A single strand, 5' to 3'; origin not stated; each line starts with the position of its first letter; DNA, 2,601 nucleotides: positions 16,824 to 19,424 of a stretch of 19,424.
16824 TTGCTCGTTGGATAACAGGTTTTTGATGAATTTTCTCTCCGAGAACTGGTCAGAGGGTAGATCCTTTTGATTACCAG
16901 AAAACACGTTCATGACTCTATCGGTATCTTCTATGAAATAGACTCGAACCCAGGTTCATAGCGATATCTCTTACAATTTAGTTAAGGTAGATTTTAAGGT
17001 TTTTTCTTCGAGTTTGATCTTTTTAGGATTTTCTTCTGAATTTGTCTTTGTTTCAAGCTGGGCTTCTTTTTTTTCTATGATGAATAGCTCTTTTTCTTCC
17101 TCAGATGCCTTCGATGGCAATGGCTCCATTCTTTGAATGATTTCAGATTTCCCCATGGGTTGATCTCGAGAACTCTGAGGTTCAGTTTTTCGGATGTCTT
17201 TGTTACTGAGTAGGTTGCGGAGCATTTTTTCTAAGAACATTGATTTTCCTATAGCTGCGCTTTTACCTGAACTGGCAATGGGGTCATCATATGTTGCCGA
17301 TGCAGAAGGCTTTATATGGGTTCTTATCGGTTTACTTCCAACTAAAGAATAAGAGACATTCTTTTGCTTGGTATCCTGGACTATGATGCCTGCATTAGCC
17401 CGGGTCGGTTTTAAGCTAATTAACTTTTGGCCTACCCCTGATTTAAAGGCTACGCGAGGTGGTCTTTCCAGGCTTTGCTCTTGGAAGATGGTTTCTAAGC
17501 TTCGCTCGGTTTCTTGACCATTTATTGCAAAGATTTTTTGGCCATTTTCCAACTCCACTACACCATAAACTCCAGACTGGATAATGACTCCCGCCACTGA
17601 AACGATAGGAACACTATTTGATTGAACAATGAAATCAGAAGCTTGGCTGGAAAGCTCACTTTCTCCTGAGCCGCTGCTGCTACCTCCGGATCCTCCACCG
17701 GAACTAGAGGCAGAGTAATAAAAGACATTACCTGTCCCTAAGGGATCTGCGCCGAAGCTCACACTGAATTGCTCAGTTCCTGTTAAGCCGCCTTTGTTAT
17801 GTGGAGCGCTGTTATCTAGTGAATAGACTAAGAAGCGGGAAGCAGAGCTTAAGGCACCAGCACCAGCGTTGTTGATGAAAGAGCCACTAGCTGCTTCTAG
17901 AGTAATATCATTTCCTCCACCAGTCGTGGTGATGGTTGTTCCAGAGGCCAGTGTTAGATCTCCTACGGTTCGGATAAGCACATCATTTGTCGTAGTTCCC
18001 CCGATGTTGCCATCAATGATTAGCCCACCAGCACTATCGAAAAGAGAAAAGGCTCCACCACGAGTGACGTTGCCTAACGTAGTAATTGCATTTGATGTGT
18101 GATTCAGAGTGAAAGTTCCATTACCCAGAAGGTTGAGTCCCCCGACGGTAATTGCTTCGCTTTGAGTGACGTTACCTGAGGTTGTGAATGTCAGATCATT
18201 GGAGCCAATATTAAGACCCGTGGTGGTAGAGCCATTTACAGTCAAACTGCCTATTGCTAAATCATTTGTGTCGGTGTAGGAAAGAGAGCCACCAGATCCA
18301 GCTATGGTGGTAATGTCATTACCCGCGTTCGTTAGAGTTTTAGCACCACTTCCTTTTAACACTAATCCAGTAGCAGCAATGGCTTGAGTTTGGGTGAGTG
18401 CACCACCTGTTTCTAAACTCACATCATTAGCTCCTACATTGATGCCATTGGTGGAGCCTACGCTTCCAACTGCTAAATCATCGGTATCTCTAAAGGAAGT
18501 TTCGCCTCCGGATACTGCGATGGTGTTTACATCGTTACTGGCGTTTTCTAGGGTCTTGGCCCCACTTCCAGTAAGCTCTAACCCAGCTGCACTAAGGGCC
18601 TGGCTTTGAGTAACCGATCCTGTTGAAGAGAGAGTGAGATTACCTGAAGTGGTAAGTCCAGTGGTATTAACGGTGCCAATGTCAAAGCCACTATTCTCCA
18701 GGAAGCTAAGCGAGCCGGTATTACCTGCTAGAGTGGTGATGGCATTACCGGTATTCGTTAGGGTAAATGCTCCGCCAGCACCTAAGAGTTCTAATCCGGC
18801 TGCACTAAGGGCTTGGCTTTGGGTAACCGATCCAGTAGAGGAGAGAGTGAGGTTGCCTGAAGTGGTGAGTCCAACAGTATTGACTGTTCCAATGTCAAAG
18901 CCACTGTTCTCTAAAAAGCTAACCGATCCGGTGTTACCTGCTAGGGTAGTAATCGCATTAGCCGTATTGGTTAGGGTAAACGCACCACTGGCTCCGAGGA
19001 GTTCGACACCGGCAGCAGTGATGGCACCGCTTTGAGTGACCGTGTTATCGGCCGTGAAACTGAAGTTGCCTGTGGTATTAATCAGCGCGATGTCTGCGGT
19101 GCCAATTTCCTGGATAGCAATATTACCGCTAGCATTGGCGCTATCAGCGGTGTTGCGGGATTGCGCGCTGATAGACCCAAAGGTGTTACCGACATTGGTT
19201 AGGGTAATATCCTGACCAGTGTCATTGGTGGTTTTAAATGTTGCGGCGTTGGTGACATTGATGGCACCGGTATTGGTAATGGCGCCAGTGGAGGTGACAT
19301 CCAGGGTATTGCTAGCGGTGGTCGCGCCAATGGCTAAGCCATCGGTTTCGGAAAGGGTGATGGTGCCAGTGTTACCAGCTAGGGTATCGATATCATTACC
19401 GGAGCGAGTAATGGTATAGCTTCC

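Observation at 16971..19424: Very large beta-helical repeat protein with Pmp-like GGA[F/L]/FxxN tetrapeptides but no autotransporter barrel.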

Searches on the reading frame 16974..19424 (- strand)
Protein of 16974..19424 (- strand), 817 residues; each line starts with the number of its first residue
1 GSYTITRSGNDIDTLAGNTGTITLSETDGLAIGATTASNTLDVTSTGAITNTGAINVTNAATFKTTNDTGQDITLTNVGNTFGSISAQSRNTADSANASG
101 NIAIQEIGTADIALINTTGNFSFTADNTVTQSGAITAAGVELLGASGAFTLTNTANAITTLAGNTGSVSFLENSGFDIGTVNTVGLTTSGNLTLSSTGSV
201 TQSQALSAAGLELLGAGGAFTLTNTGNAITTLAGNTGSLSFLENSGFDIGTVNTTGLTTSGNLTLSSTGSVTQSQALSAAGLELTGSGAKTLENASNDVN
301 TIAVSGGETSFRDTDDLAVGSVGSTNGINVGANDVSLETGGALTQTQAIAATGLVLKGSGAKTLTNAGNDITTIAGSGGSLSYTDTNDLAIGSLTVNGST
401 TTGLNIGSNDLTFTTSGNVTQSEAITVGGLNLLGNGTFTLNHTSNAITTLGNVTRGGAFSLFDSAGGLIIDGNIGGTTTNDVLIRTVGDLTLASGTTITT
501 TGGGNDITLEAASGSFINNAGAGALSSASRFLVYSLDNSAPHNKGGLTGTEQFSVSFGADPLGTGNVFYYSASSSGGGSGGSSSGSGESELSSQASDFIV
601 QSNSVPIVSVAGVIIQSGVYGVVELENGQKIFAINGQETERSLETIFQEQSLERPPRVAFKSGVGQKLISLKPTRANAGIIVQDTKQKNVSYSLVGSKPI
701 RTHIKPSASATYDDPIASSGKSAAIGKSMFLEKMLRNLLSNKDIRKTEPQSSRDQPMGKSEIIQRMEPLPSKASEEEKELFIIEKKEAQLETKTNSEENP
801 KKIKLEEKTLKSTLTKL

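Call 5: search_protein_families(library=pfam, proteins=[window:16974-19424:-], max_evalue=1)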
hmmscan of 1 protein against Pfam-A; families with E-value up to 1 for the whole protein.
window:16974-19424:- (817 aa): 2 families
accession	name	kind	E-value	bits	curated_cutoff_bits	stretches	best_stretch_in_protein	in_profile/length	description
PF18886.6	DUF5649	-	1.9e-27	95.8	25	6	19-84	1-63/68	Repeats of unknown function (DUF5649)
PF14090.12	HTH_39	-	0.036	14.4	21.3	0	242-263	37-58/70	Winged helix-turn-helix domain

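Call 6: search_protein_families(library=ncbifam, proteins=[window:16974-19424:-], max_evalue=1)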
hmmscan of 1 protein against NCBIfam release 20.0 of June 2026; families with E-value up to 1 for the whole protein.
window:16974-19424:- (817 aa): 1 family
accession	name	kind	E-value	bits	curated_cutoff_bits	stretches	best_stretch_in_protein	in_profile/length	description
TIGR02133.1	RPI_actino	equivalog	0.049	13.5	168.2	1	275-335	20-79/148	ribose-5-phosphate isomerase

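Call 7: find_homologous_proteins(query=window:16974-19424:-)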
Query window:16974-19424:- (817 aa): 94 proteins with E <= 0.001 among 8000 candidates.
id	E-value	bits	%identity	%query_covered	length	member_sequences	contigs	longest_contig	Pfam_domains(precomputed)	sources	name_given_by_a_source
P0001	0.0e+0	1649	100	100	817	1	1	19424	PF18886.7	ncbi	ncbi:MAG: hypothetical protein AAGA18_14260, partial [Verrucomicrobiota bacterium]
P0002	2.0e-99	352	60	27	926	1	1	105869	PF18886.7,PF18657.7,PF18676.7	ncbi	ncbi:MAG: MBG domain-containing protein, partial [Pseudomonadota bacterium]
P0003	5.0e-90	321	45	40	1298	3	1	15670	PF18886.7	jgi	jgi:hypothetical protein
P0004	4.6e-84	302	64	29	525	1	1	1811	-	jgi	jgi:hypothetical protein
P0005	4.7e-83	298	46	46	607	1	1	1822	-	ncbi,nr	ncbi:MAG: hypothetical protein JZU60_02925, partial [Ilumatobacteraceae bacterium]|nr:hypothetical p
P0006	3.5e-67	246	64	28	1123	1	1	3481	-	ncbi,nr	ncbi:MAG: hypothetical protein EBY83_02365, partial [Verrucomicrobia bacterium]|nr:hypothetical prot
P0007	7.4e-59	218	57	28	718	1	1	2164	-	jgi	jgi:hypothetical protein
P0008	5.8e-58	215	56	24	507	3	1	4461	-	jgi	-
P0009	6.0e-57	212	58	24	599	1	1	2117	-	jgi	jgi:hypothetical protein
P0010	5.8e-48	182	62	26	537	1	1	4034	-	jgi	jgi:hypothetical protein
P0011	2.4e-46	177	39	42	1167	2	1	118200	-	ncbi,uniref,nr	ncbi:beta strand repeat-containing protein [Neosynechococcus sphagnicola]|uniref:beta strand repeat-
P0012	8.3e-43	165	42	38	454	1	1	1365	-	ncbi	ncbi:MAG: FG-GAP repeat protein, partial [Acidimicrobiaceae bacterium]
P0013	9.3e-41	158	38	45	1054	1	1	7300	-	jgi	jgi:hypothetical protein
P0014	1.1e-40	158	37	53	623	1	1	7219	-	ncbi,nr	ncbi:MAG: hypothetical protein HC898_03545 [Phycisphaerales bacterium]|nr:hypothetical protein [Phyc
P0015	2.8e-40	157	52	31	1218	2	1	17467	PF18657.7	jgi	jgi:hypothetical protein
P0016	4.4e-40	156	34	55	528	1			PF18886.7,PF19657.5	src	-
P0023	4.9e-33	133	33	52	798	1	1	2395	PF18886.7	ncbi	ncbi:MAG: hypothetical protein WCJ21_10040, partial [Planctomycetota bacterium]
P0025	8.0e-31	126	36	53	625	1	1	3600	PF18886.7,PF18676.7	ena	-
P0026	2.7e-30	124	30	52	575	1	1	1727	PF18886.7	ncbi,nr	ncbi:MAG: hypothetical protein OIF55_20130, partial [Amphritea sp.]|nr:hypothetical protein [Amphrit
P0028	1.2e-28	118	61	18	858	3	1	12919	PF18886.7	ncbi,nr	ncbi:hypothetical protein EBT11_02985 [bacterium]|nr:hypothetical protein [bacterium]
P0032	5.2e-23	100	59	17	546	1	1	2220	PF18886.7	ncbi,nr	ncbi:MAG: hypothetical protein EBT30_08670, partial [Verrucomicrobia bacterium]|nr:hypothetical prot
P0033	4.9e-22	97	46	26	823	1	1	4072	PF18886.7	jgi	-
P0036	6.1e-21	93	38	33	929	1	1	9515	PF18886.7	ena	-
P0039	5.8e-20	90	39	34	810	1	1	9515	PF18886.7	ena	-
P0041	1.8e-18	85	47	19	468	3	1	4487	PF18886.7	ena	-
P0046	7.1e-17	79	44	23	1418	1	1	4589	PF18886.7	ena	-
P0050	1.5e-15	75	37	21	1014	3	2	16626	PF18886.7,PF18657.7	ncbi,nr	ncbi:MAG: YDG domain-containing protein, partial [Hylemonella sp.]|nr:YDG domain-containing protein 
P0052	4.8e-15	73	42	20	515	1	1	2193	PF18886.7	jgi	jgi:hypothetical protein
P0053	5.1e-15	73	38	20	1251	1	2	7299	PF18886.7,PF05860.20,PF18657.7,PF18676.7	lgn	-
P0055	2.5e-13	68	33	36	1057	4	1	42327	PF18886.7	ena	-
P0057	3.6e-13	67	34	39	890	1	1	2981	PF18886.7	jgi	jgi:hypothetical protein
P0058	3.9e-13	67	40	29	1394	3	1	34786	PF05860.20,PF18657.7,PF18676.7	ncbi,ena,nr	ncbi:MAG TPA: YDG domain-containing protein [Syntrophobacteraceae bacterium]|nr:YDG domain-containin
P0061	2.8e-12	64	38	28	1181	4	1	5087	PF18886.7,PF13018.12,PF05860.20,PF18676.7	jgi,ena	-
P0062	3.4e-12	64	41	19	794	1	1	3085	PF18886.7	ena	-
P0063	2.0e-11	61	37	36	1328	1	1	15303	PF18886.7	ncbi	ncbi:MAG: S-layer family protein [Polaromonas sp.]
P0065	7.1e-11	60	38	16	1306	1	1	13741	PF05860.20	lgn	-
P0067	1.4e-10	59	37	28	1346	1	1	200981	PF18886.7,PF05860.20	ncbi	-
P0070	4.3e-10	57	31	41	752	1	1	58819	PF18886.7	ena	-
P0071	4.4e-10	57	58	8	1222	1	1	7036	PF05860.20,PF18676.7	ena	-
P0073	7.6e-9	53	35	42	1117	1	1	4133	PF18886.7,PF05860.20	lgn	-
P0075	3.5e-8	51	29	58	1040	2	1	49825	PF18886.7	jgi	jgi:hypothetical protein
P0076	4.2e-8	50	48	14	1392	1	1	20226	PF00059.28,PF05860.20,PF18676.7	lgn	-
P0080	6.4e-7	47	30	35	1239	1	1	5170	PF18886.7,PF05860.20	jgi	jgi:filamentous hemagglutinin family protein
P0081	7.9e-7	46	29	48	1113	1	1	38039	PF18886.7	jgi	jgi:hypothetical protein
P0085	2.5e-5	41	29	46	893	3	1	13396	PF18886.7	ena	-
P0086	2.8e-5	41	41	26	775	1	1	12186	PF18886.7,PF05860.20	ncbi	ncbi:MAG: filamentous hemagglutinin N-terminal domain-containing protein, partial [Burkholderiales b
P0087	2.9e-5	41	34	32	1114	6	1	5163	PF18886.7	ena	-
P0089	1.4e-4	39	35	22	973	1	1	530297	PF05860.20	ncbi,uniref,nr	ncbi:filamentous hemagglutinin N-terminal domain-containing protein [Candidatus Synechococcus calcip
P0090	1.6e-4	39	28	68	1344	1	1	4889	PF13018.12,PF05860.20,PF18676.7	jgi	jgi:filamentous hemagglutinin family protein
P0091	4.7e-4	37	29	54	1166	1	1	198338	PF18886.7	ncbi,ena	-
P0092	5.8e-4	37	33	28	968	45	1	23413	PF18886.7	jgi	jgi:hypothetical protein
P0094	9.6e-4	36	34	32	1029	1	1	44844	PF18886.7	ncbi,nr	ncbi:hypothetical protein N9408_05845, partial [Opitutales bacterium]|nr:hypothetical protein [Opitu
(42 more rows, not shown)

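Call 14: search_protein_families(library=pfam, proteins=[P0002, P0003, P0006, P0053, P0058, P0061, P0067, P0094], max_evalue=0.001)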
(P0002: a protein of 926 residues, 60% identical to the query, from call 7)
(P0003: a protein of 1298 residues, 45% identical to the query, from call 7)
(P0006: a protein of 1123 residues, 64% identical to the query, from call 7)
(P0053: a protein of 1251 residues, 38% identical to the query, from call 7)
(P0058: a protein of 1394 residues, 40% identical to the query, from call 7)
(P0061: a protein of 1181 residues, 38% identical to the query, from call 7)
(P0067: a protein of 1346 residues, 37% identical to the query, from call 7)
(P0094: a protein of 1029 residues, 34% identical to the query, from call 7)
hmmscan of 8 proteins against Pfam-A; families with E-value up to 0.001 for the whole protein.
P0002 (926 aa): 3 families
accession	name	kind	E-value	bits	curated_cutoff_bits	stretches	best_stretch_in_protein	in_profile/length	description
PF18676.6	MBG_2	-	1.6e-13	51.5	25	1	775-850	4-71/72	MBG domain (YGX type)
PF18657.6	YDG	-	1.3e-10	41.8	25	1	857-925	10-80/85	YDG domain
PF18886.6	DUF5649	-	2.5e-06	28.1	25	2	307-375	1-66/68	Repeats of unknown function (DUF5649)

P0003 (1298 aa): 2 families
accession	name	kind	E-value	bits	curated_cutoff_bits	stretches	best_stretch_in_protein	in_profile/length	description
PF18886.6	DUF5649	-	1.2e-06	29.2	25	1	282-345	1-64/68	Repeats of unknown function (DUF5649)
PF17837.6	4PPT_N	-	0.00063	20.2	27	0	231-269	28-66/68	4'-phosphopantetheinyl transferase N-terminal domain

P0006 (1123 aa): 0 families

P0053 (1251 aa): 4 families
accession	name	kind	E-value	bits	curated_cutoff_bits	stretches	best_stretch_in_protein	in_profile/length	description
PF05860.19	TPS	-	1.9e-25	90.7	33.5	1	66-254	13-205/252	TPS secretion domain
PF18657.6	YDG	-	1.2e-17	64.3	25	1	1042-1118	6-84/85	YDG domain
PF18676.6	MBG_2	-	1.5e-11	45.1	25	1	964-1033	4-71/72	MBG domain (YGX type)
PF18886.6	DUF5649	-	1.8e-06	28.6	25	1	759-821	1-64/68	Repeats of unknown function (DUF5649)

P0058 (1394 aa): 3 families
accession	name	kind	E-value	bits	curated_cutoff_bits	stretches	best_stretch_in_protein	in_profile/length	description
PF05860.19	TPS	-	1.6e-31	110.6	33.5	1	48-299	4-242/252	TPS secretion domain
PF18657.6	YDG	-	6.1e-21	74.9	25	3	1165-1236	2-80/85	YDG domain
PF18676.6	MBG_2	-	2.1e-18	67.1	25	1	1251-1325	1-72/72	MBG domain (YGX type)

P0061 (1181 aa): 4 families
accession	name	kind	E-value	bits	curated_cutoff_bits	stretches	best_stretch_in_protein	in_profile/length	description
PF05860.19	TPS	-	1.7e-37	130.2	33.5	1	58-302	3-242/252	TPS secretion domain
PF18886.6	DUF5649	-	8.9e-16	58.4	25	3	559-626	1-64/68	Repeats of unknown function (DUF5649)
PF18676.6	MBG_2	-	1.3e-15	58.1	25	2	1010-1081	1-67/72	MBG domain (YGX type)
PF13018.11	ESPR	-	2.3e-14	54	25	1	8-51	2-46/50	Extended Signal Peptide of Type V secretion system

P0067 (1346 aa): 2 families
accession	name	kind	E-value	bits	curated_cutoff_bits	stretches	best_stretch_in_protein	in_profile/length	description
PF05860.19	TPS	-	6.5e-33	115.1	33.5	1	80-312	16-249/252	TPS secretion domain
PF18886.6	DUF5649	-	5.3e-10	39.9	25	2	1086-1146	3-64/68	Repeats of unknown function (DUF5649)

P0094 (1029 aa): 1 family
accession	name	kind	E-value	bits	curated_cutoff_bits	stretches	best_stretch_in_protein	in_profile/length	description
PF18886.6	DUF5649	-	6.5e-113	369.6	25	10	44-111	1-68/68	Repeats of unknown function (DUF5649)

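Call 15: find_related_loci(query=window:16974-19424:-, collection=genome_contigs, flank=10000)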
Query window:16974-19424:- (817 aa) in genome_contigs; peptide patterns used: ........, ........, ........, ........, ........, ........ (x = any residue, [..] = any of these).
137 stretches matched a pattern, but none encodes a relative of the query by tblastn (E <= 1e-3).

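Call 16: find_related_loci(query=window:16974-19424:-, collection=metagenome_contigs, flank=10000)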
Query window:16974-19424:- (817 aa) in metagenome_contigs; peptide patterns used: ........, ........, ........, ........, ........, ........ (x = any residue, [..] = any of these).
200 stretches matched a pattern, but none encodes a relative of the query by tblastn (E <= 1e-3).

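Call 19: find_encoding_contigs(protein=P0067, flank=10000, max_places=3)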
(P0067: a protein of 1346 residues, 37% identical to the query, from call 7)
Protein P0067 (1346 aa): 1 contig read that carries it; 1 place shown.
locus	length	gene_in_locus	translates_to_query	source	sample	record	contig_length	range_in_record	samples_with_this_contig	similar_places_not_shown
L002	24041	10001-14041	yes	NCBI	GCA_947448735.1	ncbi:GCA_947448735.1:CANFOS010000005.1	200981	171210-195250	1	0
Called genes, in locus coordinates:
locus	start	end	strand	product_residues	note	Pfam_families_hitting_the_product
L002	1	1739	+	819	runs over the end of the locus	PF19838:LptD_2, PF04453:LptD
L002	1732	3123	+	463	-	PF09312:SurA_N, PF13623:SurA_N_2, PF13624:SurA_N_3, PF13616:Rotamase_3, PF00639:Rotamase, PF13145:Rotamase_2, PF13616:Rotamase_3, PF00639:Rotamase, +1 more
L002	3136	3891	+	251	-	PF00398:RrnaAD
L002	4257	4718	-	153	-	PF01337:Barstar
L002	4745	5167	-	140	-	PF00545:Ribonuclease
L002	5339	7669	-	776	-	PF12434:Malate_DH (weak), PF00390:malic, PF03949:Malic_M, PF01515:PTA_PTB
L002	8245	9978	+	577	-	PF08479:POTRA_2, PF03865:ShlB, PF01103:Omp85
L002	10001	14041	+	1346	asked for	PF05860:TPS, PF18886:DUF5649 (weak)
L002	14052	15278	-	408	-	PF00301:Rubredoxin, PF01266:DAO (faint), PF02737:3HCDH_N (faint), PF07992:Pyr_redox_2, PF13450:NAD_binding_8 (faint), PF13738:Pyr_redox_3, PF00070:Pyr_redox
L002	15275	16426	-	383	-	PF02771:Acyl-CoA_dh_N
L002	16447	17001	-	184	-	PF02566:OsmC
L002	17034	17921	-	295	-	PF00581:Rhodanese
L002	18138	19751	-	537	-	PF01590:GAF, PF13185:GAF_2, PF00004:AAA (faint), PF00158:Sigma54_activat, PF14532:Sigma54_activ_2, PF07728:AAA_5 (weak), PF25601:AAA_lid_14, PF02954:HTH_8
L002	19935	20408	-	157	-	PF06823:DUF1236 (weak), PF11776:RcnB (weak)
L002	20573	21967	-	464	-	PF05195:AMP_N, PF00557:Peptidase_M24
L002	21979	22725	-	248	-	PF00483:NTP_transferase, PF12804:NTP_transf_3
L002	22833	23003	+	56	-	-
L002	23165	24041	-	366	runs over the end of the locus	PF00724:Oxidored_FMN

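Call 21: find_encoding_contigs(protein=P0094, flank=10000, max_places=3)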
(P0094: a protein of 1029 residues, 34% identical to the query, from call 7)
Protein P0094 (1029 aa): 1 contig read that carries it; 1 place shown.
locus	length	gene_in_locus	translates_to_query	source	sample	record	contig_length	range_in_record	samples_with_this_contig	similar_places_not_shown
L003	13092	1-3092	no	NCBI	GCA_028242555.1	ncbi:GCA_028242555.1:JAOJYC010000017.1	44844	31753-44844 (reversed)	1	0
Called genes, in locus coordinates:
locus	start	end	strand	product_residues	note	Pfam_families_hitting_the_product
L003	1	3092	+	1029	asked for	PF18886:DUF5649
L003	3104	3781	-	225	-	PF00106:adh_short, PF13561:adh_short_C2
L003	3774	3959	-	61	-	-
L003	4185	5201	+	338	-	PF01370:Epimerase, PF16363:GDP_Man_Dehyd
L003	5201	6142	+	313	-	PF01370:Epimerase, PF02719:Polysacc_synt_2 (faint), PF04321:RmlD_sub_bind, PF16363:GDP_Man_Dehyd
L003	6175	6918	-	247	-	PF04337:DUF480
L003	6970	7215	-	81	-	PF01016:Ribosomal_L27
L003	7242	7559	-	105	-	PF00829:Ribosomal_L21p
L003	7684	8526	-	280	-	PF01678:DAP_epimerase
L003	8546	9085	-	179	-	PF16798:DUF5069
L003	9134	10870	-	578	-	PF17849:OB_Dis3 (weak), PF17876:CSD2, PF00773:RNB, PF00575:S1 (weak)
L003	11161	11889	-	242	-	PF07963:N_methyl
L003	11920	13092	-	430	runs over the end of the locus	PF00464:SHMT, PF00155:Aminotran_1_2, PF01212:Beta_elim_lyase (weak)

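Call 28: find_encoding_contigs(protein=P0002, flank=10000, max_places=2)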
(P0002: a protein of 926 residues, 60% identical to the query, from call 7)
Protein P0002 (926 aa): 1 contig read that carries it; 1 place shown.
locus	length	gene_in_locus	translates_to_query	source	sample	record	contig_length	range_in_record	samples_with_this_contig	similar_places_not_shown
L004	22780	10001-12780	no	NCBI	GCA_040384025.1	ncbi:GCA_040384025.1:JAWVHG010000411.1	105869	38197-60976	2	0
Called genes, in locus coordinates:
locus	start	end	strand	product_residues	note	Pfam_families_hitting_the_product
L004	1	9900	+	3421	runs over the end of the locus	PF18886:DUF5649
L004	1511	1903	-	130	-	-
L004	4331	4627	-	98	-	-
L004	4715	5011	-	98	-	-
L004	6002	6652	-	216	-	-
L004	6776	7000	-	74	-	-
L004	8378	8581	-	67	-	-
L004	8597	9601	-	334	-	-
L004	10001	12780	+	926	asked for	PF18886:DUF5649 (faint), PF18676:MBG_2, PF18657:YDG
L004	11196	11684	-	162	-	-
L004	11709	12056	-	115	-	-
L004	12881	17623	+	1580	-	PF18657:YDG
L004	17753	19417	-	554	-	PF11737:DUF3300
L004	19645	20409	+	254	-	PF05209:MinC_N, PF03775:MinC_C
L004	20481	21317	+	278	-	PF10609:ParA, PF00142:Fer4_NifH (faint), PF01656:CbiA, PF02374:ArsA_ATPase, PF06564:CBP_BcsQ (weak), PF09140:MipZ, PF13614:AAA_31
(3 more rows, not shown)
